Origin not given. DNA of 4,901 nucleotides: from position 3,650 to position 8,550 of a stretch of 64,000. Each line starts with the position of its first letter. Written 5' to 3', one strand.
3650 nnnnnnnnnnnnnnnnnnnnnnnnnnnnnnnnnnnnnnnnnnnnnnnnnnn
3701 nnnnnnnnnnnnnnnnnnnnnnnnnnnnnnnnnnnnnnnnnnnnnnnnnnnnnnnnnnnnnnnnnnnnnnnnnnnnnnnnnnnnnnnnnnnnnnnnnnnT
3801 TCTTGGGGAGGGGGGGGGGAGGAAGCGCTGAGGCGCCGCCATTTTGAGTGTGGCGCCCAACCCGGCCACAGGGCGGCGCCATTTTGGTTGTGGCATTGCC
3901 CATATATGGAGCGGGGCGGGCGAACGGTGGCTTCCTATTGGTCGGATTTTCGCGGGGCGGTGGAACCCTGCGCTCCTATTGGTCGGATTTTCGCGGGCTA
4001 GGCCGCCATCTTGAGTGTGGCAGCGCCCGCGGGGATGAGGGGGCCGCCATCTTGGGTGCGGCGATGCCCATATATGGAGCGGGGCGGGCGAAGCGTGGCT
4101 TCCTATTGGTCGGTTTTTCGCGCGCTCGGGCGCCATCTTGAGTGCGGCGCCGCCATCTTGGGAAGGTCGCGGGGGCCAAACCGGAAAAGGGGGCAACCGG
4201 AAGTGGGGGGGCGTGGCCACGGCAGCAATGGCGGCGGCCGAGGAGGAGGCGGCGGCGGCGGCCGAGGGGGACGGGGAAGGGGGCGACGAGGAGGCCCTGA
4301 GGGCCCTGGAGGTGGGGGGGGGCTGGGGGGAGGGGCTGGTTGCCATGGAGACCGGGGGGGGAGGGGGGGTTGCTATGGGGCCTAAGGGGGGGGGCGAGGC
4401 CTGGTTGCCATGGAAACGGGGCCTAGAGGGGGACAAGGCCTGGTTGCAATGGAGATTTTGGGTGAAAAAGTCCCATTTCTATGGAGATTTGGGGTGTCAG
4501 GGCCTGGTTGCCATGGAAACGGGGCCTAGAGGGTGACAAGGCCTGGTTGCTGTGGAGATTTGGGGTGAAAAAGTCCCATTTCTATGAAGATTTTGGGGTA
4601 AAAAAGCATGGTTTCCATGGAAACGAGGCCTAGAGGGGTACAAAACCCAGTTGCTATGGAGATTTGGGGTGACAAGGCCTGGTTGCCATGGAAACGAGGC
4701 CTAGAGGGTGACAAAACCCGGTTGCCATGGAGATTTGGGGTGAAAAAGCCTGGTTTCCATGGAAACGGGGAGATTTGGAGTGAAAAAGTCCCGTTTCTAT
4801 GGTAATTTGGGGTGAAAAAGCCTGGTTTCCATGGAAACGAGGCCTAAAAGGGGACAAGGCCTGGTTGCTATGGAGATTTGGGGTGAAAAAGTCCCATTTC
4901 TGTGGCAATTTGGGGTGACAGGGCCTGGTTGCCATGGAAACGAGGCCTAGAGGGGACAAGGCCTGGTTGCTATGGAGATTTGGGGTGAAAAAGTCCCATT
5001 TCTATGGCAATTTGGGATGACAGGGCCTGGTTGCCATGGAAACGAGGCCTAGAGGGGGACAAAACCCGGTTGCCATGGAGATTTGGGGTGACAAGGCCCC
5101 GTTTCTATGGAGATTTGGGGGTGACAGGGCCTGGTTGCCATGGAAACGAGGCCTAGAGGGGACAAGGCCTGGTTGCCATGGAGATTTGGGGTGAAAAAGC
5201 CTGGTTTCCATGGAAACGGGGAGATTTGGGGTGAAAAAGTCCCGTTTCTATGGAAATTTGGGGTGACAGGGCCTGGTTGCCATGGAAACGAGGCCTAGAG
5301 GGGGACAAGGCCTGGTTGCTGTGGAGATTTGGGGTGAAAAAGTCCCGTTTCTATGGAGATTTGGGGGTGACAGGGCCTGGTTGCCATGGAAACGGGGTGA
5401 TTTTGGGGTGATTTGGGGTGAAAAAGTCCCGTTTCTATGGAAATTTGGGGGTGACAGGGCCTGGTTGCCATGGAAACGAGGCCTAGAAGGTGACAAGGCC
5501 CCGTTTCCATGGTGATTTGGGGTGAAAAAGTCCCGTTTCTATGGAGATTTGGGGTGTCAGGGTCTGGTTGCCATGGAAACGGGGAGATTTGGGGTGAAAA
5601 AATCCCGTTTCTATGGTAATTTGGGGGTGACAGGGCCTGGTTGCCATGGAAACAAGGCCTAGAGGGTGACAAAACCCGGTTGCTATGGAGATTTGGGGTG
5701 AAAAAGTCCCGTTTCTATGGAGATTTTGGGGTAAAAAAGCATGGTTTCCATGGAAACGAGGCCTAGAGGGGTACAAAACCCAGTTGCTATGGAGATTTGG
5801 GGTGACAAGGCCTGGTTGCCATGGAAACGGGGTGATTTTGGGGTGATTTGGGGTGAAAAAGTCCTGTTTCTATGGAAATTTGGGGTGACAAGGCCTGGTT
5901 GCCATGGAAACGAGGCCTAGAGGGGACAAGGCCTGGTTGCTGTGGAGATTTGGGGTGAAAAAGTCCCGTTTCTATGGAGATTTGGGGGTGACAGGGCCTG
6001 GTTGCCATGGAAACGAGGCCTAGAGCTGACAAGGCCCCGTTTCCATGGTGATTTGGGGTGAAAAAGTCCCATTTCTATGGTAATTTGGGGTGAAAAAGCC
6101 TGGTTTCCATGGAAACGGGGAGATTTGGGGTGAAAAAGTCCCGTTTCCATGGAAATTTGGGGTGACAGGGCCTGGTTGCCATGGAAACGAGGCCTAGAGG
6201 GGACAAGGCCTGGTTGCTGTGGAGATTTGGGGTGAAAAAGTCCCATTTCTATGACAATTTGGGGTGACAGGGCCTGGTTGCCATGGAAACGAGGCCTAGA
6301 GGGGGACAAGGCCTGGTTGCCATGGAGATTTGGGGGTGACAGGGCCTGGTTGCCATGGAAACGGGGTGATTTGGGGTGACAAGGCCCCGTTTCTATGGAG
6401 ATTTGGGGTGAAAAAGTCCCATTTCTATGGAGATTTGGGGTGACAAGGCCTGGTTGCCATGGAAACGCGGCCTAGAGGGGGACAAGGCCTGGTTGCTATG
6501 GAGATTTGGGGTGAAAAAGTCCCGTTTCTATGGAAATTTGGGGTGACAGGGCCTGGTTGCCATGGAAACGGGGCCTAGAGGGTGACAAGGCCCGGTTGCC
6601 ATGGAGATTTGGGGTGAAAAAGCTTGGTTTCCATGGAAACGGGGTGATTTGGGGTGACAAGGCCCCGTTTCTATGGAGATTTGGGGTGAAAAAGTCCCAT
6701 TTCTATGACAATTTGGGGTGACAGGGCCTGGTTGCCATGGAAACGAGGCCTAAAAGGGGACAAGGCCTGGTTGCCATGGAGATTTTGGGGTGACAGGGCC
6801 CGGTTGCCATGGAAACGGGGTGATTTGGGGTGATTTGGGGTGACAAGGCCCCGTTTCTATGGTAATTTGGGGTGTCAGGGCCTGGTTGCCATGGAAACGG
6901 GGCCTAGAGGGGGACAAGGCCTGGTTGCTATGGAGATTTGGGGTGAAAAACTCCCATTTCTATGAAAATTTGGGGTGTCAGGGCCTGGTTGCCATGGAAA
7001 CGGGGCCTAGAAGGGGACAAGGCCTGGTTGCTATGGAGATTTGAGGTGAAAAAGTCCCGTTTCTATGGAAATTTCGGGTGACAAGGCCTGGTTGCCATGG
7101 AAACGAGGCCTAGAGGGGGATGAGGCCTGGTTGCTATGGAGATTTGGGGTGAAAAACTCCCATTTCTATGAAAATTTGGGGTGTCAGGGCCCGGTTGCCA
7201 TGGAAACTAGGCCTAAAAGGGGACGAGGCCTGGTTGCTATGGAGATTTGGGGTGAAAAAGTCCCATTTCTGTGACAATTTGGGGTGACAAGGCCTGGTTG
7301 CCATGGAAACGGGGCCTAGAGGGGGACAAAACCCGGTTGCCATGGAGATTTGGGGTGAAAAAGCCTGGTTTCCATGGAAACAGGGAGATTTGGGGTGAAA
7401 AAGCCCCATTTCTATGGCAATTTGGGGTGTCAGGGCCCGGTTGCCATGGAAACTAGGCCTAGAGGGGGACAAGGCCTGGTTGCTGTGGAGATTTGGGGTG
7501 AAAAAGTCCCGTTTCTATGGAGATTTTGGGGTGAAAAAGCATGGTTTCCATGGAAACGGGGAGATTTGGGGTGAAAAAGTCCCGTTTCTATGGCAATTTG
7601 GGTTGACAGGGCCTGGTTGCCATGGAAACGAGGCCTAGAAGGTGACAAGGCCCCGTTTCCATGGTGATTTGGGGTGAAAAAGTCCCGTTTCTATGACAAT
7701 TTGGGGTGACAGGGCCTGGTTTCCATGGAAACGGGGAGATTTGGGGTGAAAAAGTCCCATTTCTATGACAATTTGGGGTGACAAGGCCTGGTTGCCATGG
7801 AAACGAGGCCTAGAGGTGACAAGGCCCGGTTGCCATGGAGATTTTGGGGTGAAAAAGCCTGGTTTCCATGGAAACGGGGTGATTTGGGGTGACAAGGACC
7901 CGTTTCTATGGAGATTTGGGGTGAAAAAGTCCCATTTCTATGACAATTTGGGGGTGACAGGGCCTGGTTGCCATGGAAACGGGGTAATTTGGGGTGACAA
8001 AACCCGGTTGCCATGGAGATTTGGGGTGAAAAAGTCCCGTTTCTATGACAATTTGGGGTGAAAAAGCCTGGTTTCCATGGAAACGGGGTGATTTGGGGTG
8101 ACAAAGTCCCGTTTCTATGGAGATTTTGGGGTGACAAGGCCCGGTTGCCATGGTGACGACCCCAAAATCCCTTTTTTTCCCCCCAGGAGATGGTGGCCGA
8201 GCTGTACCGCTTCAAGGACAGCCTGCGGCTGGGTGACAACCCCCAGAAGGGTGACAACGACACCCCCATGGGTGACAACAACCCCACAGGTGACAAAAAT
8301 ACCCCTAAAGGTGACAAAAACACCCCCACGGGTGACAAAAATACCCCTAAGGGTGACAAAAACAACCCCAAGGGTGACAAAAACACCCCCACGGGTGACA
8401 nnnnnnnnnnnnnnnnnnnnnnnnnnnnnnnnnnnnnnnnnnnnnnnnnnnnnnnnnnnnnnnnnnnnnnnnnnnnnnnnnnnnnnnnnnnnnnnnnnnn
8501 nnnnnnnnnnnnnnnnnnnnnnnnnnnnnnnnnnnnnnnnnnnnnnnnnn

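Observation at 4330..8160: ~100 tandem RFX X-box-like palindromes in TTC5 intron 1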

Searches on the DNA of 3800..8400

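Call 67: search_rna_families(source=window, start=3800, end=8400, threshold=evalue, max_evalue=1)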
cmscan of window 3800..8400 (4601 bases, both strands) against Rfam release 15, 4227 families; matches with E-value up to 1: 10.
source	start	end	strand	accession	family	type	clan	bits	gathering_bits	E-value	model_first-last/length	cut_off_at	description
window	4749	4810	+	RF03659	MIR2871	Gene; miRNA;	-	24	99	0.34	1-118/118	no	MIR2871 microRNA precursor family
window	6846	6905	+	RF03712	MIR6450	Gene; miRNA;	-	23.2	70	0.31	1-107/107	no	MIR6450 microRNA precursor family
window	4745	4804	+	RF01952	SOX2OT_exon2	Gene; lncRNA;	-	21.9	45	0.078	1-69/69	no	SOX2 overlapping transcript exon 2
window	7536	7595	+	RF01952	SOX2OT_exon2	Gene; lncRNA;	-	21.6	45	0.097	1-69/69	no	SOX2 overlapping transcript exon 2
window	7084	7182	+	RF00065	snoR9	Gene; snRNA; snoRNA; CD-box;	CL00132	21.5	90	0.069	1-128/128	no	Small nucleolar RNA snoR9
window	6846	6976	+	RF00065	snoR9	Gene; snRNA; snoRNA; CD-box;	CL00132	20.1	90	0.17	1-128/128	no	Small nucleolar RNA snoR9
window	5196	5255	+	RF01952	SOX2OT_exon2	Gene; lncRNA;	-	18.9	45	0.48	1-69/69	no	SOX2 overlapping transcript exon 2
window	6095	6149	+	RF01952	SOX2OT_exon2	Gene; lncRNA;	-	18.5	45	0.64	1-69/69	no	SOX2 overlapping transcript exon 2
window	7187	7288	+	RF00065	snoR9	Gene; snRNA; snoRNA; CD-box;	CL00132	17.9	90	0.66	1-128/128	no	Small nucleolar RNA snoR9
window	6009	6218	+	RF01703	Dictyoglomi-1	Gene; sRNA;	-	17.7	150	1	1-236/236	no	Dictyoglomi-1 RNA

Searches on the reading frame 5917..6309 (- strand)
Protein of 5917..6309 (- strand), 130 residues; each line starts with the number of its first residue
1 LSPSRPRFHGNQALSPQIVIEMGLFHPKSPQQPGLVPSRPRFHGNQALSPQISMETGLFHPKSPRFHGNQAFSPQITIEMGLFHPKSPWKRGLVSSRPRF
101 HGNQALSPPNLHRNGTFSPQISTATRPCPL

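Call 70: find_homologous_proteins(query=window:5917-6309:-, max_evalue=0.001)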
Query window:5917-6309:-: 321 candidates shared short words with the query, none scored E <= 0.001.
